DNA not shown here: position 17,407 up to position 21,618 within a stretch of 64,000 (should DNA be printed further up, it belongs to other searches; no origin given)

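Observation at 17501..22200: Low-GC cassette encoding a 1303-aa LOG/SLOG-like N-terminal multidomain protein plus two tiny coiled-coil ORFs: candidate novel conflict or nucleotide-signalling system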

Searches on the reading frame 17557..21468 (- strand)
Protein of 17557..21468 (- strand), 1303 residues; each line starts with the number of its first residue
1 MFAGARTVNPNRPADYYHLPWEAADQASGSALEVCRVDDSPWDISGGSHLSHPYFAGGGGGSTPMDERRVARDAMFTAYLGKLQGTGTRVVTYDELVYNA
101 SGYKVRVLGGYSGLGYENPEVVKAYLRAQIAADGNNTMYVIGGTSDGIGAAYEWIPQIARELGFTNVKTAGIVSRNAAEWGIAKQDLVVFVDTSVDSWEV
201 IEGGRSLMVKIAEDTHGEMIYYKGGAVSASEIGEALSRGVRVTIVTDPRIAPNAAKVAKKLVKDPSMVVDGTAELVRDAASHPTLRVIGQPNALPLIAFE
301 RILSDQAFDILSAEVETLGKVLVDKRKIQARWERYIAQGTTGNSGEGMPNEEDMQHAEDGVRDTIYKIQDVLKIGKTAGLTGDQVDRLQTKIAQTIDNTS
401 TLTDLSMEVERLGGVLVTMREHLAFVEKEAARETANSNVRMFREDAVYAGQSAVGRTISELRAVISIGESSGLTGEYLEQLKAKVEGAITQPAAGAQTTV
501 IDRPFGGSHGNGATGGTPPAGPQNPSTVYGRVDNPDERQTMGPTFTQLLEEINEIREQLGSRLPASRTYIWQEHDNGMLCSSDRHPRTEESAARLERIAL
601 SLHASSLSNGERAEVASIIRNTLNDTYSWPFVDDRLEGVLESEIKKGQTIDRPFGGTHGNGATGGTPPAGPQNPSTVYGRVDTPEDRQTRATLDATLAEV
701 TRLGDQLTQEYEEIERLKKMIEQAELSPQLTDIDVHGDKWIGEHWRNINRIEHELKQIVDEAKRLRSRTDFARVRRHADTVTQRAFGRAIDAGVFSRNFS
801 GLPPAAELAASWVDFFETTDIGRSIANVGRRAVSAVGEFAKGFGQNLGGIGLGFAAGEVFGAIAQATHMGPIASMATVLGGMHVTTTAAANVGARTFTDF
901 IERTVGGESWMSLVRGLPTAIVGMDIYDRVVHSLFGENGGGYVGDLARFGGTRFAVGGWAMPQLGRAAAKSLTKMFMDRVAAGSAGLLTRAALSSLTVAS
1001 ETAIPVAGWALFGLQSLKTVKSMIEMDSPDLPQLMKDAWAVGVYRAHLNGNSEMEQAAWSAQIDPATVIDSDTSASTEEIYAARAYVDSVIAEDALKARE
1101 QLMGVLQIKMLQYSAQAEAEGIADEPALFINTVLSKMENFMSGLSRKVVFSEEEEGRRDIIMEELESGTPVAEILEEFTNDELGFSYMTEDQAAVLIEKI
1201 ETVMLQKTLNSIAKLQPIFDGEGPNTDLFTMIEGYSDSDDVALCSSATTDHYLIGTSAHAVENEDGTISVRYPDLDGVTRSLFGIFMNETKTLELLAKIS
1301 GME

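Call 3: search_protein_families(library=pfam, proteins=[window:17557-21468:-], max_evalue=1)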
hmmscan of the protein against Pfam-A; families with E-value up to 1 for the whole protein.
window:17557-21468:- (1303 aa): 4 families
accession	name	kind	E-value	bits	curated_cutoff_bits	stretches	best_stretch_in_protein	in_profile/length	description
PF06005.17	ZapB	-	0.017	16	31.5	1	383-433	4-51/71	Cell division protein ZapB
PF21818.3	DUF6884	-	0.097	13.2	30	1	1039-1105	54-124/135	Family of unknown function (DUF6884)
PF21132.2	MFD_D3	-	0.16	12.4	21.8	1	1140-1167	1-28/73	MFD, D3 domain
PF25610.1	HR1_TOCA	-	0.32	11.8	27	1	698-758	20-79/90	TOCA family HR1 domain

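Call 4: search_protein_families(library=ncbifam, proteins=[window:17557-21468:-], max_evalue=1)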
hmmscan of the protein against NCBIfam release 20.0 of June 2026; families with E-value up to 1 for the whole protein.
window:17557-21468:- (1303 aa): 1 family
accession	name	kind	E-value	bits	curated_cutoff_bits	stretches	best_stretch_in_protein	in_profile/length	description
NF045487.1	ASRP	equivalog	0.83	8.2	300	0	690-768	368-444/593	archaea-specific SMC-related protein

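Call 5: search_protein_families(library=padloc, proteins=[window:17557-21468:-], max_evalue=1)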
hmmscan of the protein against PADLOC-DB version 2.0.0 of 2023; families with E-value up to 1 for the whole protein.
window:17557-21468:- (1303 aa): 0 families
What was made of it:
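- On Known anti-phage defence systems (Thoeris, CBASS and others in PADLOC): PADLOC gives 0 families for the big protein and only compositional hits for the 109-aa ORF (call 5).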

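Call 6: search_protein_families(library=phrogs, proteins=[window:17557-21468:-], max_evalue=1)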
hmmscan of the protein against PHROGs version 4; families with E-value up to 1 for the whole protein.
window:17557-21468:- (1303 aa): 5 families
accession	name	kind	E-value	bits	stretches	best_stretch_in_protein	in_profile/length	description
phrog_5310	-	unknown function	0.0082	16.6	1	694-782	181-262/384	-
phrog_1074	-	unknown function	0.01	16.8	0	685-718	30-63/64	-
phrog_38760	-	unknown function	0.018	16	1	879-924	21-69/85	-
phrog_38238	-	unknown function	0.081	14.2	1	164-235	54-122/141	-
phrog_35373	-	unknown function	0.27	12.2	1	271-297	36-63/66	-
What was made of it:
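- On Phage tape-measure or tail proteins: The best PHROG E-value is 0.008, to a family of unknown function (call 6).
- Tried and rejected: Pfam, NCBIfam, PADLOC and PHROGs on the full-length protein and both small ORFs gave nothing significant (calls 3-6).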

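Call 7: find_homologous_proteins(query=window:17557-21468:-)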
Query window:17557-21468:- (1303 aa): 5 proteins with E <= 0.001 among 8000 candidates.
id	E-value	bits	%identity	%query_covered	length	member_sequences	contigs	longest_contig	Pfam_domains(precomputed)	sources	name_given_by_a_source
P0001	0.0e+0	2751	100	95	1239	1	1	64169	-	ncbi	-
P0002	3.7e-140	487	60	15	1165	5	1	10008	-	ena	-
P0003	3.8e-92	328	62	17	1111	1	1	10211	PF06414.19,PF13671.13,PF18171.7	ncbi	-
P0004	5.5e-70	254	57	17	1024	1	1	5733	PF06414.19,PF13671.13,PF13207.13,PF13238.13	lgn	-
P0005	9.5e-53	197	47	18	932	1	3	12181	PF01467.33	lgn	-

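Call 9: find_encoding_contigs(protein=P0001, flank=10000, max_places=4)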
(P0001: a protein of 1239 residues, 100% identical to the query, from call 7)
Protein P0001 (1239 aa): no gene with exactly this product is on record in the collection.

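Call 10: find_encoding_contigs(protein=P0003, flank=10000, max_places=4)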
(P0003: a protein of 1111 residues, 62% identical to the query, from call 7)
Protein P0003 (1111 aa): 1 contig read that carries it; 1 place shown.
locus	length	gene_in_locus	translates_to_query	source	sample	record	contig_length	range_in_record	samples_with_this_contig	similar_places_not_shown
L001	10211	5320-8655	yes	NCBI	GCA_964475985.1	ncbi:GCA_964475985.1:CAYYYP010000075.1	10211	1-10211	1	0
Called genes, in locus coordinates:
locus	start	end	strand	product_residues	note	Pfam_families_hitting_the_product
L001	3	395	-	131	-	?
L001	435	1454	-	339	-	PF02119:FlgI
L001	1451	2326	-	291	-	PF02107:FlgH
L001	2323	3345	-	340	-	PF13144:ChapFlgA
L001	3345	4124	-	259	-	PF00460:Flg_bb_rod (weak), PF22692:LlgE_F_G_D1, PF06429:Flg_bbr_C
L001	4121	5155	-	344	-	PF00460:Flg_bb_rod, PF22692:LlgE_F_G_D1, PF06429:Flg_bbr_C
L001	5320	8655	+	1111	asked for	PF06414:Zeta_toxin, PF13671:AAA_33, PF18171:LSDAT_prok (faint)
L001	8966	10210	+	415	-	?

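Call 36: search_protein_representatives(protein=window:17560-21159:-)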
Query: 1200 residues. Proteins with E-value up to 0.001 (for the whole library): 113; up to 1e-10: 52; up to 1e-30: 25. The best 113 are listed.
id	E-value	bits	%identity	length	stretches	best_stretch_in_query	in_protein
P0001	0.0e+00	2663.1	100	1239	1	1-1200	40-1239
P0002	6.3e-135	467.9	64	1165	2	1-175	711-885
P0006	2.2e-133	462.8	51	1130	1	697-1196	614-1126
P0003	3.0e-80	286.9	44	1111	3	2-189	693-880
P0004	2.6e-67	244.0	48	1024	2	3-185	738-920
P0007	2.1e-62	227.8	61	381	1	2-187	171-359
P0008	4.8e-61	223.3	58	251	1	1-185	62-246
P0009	4.4e-56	206.8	62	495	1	2-161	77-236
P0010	5.5e-53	196.6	58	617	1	2-164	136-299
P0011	4.4e-51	190.3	53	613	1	2-183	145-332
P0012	7.9e-50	186.1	57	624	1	2-165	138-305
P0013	5.9e-49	183.2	51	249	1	2-184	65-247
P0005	2.0e-48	181.5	44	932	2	2-171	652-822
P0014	9.5e-46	172.6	55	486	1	2-165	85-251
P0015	1.3e-44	168.9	39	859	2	2-175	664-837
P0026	1.2e-28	116.0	31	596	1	745-1081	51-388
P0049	8.2e-12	60.2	42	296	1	574-692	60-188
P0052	9.5e-11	56.7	32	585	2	200-399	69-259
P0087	5.9e-06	40.8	37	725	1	299-425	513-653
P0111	7.5e-04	33.9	48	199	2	396-457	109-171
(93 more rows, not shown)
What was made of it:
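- On Polymorphic toxin systems: Here the C-terminus is the constant part and the head is the variable part (call 36).
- The family is extremely sparse: 113 cluster representatives in 1.84 billion (call 36). The C-module is 49% identical over 517 aa to a distant protein (call 36).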

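Call 38: find_encoding_contigs(protein=P0006, flank=10000, max_places=4)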
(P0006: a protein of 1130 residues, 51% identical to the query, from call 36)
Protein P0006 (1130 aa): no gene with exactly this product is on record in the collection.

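Call 39: find_encoding_contigs(protein=P0052, flank=10000, max_places=4)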
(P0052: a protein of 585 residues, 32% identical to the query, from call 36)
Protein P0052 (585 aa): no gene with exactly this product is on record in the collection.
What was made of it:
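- Tried and rejected: Exact-sequence look-ups for P0001, P0006 and P0052 failed (calls 9, 38, 39).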

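Call 40: list_cluster_members(proteins=[P0001, P0006, P0026, P0049, P0052, P0087, P0111])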
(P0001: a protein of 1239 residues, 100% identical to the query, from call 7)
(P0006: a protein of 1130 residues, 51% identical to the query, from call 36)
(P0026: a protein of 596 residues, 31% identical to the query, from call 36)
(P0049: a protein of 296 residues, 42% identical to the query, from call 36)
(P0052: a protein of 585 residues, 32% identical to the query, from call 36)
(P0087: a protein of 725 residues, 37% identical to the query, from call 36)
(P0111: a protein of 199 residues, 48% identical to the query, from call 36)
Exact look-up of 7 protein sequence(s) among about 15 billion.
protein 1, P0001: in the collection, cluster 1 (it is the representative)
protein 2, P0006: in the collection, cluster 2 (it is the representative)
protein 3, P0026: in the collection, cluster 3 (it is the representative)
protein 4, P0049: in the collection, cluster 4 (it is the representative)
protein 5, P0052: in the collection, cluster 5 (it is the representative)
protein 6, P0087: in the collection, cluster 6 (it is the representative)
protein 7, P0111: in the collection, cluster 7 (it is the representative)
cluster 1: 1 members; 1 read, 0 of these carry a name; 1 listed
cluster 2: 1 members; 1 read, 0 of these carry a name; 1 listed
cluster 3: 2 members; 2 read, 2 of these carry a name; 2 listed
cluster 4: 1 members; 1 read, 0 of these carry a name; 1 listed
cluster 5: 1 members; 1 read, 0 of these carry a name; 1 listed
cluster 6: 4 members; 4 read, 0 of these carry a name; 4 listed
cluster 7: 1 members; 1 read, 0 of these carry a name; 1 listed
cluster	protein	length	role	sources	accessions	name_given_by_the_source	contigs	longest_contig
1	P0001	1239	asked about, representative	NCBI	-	-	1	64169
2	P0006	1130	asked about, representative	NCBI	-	-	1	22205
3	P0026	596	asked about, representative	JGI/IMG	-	hypothetical protein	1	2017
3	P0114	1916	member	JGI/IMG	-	hypothetical protein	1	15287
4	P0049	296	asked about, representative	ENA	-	-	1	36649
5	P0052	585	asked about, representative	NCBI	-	-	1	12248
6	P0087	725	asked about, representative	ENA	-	-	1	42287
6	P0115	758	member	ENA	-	-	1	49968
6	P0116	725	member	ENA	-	-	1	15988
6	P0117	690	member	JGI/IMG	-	-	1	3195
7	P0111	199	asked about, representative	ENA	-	-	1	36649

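Call 46: find_encoding_contigs(protein=P0049, flank=10000, max_places=3)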
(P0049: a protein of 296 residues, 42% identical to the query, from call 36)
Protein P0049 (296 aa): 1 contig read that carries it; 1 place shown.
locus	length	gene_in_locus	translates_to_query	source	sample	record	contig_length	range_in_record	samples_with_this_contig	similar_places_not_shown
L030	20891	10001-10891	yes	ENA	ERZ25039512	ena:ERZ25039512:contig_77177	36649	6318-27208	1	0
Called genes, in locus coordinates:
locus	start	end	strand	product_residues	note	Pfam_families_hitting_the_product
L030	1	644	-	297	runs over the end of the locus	PF04055:Radical_SAM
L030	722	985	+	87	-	-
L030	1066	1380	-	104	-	PF19864:Radical_SAM_N2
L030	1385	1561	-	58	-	-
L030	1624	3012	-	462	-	PF04230:PS_pyruv_trans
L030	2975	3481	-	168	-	PF01938:TRAM (weak), PF18693:TRAM_2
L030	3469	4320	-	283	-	PF00919:UPF0004, PF04055:Radical_SAM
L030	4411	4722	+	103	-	-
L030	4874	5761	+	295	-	PF00515:TPR_1 (faint), PF13181:TPR_8 (faint), PF13431:TPR_17 (faint), PF13424:TPR_12 (weak), PF07719:TPR_2 (weak), PF13414:TPR_11 (weak), PF13432:TPR_16 (weak), PF13414:TPR_11 (weak), +4 more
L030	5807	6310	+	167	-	PF01926:MMR_HSR1, PF02421:FeoB_N (weak)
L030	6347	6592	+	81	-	-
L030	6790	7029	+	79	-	PF06071:YchF-GTPase_C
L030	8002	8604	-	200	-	PF13646:HEAT_2, PF03130:HEAT_PBS (faint)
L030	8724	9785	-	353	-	-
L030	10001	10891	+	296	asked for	-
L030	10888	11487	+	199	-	-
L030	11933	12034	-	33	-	-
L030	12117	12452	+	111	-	PF05635:23S_rRNA_IVP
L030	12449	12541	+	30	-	-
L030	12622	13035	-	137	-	-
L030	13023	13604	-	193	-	-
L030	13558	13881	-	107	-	-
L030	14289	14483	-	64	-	-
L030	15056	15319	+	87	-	-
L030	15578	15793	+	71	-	-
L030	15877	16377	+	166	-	-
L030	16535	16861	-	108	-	-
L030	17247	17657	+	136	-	-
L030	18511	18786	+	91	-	-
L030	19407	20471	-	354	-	-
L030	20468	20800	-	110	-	-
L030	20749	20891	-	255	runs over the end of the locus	-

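Call 47: find_encoding_contigs(protein=P0115, flank=10000, max_places=3)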
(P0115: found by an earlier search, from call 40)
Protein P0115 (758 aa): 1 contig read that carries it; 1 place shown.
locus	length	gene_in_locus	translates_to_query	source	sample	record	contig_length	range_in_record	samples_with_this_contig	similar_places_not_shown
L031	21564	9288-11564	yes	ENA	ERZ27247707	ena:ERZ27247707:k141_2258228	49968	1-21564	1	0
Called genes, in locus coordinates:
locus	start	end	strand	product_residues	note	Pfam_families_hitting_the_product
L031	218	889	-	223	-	PF00596:Aldolase_II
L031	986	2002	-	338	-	PF03706:LPG_synthase_TM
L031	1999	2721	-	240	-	PF00483:NTP_transferase (weak), PF12804:NTP_transf_3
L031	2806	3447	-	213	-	PF00702:Hydrolase, PF12710:HAD, PF13419:HAD_2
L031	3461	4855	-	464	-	PF01066:CDP-OH_P_transf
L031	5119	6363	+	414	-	-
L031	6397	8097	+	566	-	PF25046:DUF7790 (weak)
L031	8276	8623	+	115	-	PF02604:PhdYeFM_antitox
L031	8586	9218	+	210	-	PF19502:DUF6036 (weak)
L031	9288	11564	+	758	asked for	-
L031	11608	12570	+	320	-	PF04055:Radical_SAM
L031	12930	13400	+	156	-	-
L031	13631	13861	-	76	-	PF01192:RNA_pol_Rpb6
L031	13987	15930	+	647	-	PF13185:GAF_2 (weak), PF00512:HisKA, PF02518:HATPase_c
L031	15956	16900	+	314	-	PF11356:T2SSC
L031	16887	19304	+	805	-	PF21305:type_II_gspD_N0, PF03958:Secretin_N, PF00263:Secretin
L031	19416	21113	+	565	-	PF05157:MshEN, PF00437:T2SSE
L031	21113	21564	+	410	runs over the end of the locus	PF28597:T2SSF_N, PF00482:T2SSF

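Call 58: search_protein_families(library=pfam, alignment_id=A3, max_evalue=0.001)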
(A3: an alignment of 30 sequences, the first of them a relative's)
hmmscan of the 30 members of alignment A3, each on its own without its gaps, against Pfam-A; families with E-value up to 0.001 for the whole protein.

A. member 1, P0007 (381 aa): 0 families

B. families by the number of members that match (of 30 scanned): 12 families
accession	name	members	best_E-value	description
PF06414.18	Zeta_toxin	4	6.8e-31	Zeta toxin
PF13671.12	AAA_33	4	7.4e-12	AAA domain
PF13238.12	AAA_18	4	2.5e-09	AAA domain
PF18171.6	LSDAT_prok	3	5.6e-08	SLOG in TRPM, prokaryote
PF20717.2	DUF6829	1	6.5e-60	Family of unknown function (DUF6829)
PF01467.32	CTP_transf_like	1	3.8e-12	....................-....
PF13207.12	AAA_17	1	1.8e-05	AAA domain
PF18675.7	HepII_C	1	3.3e-05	Heparinase II C-terminal domain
PF25199.1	nSTAND_NTPase5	1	6.3e-05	Novel STAND NTPase 5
PF03668.21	RapZ-like_N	1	0.00014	RapZ-like N-terminal domain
PF12282.15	GAF_PdtaS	1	0.00051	Histidine kinase PdtaS, GAF domain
PF18306.6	LDcluster4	1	0.00057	SLOG cluster4 family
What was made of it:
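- Fusion partners include zeta-toxin kinases and an NMNAT-like domain (calls 7, 58).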
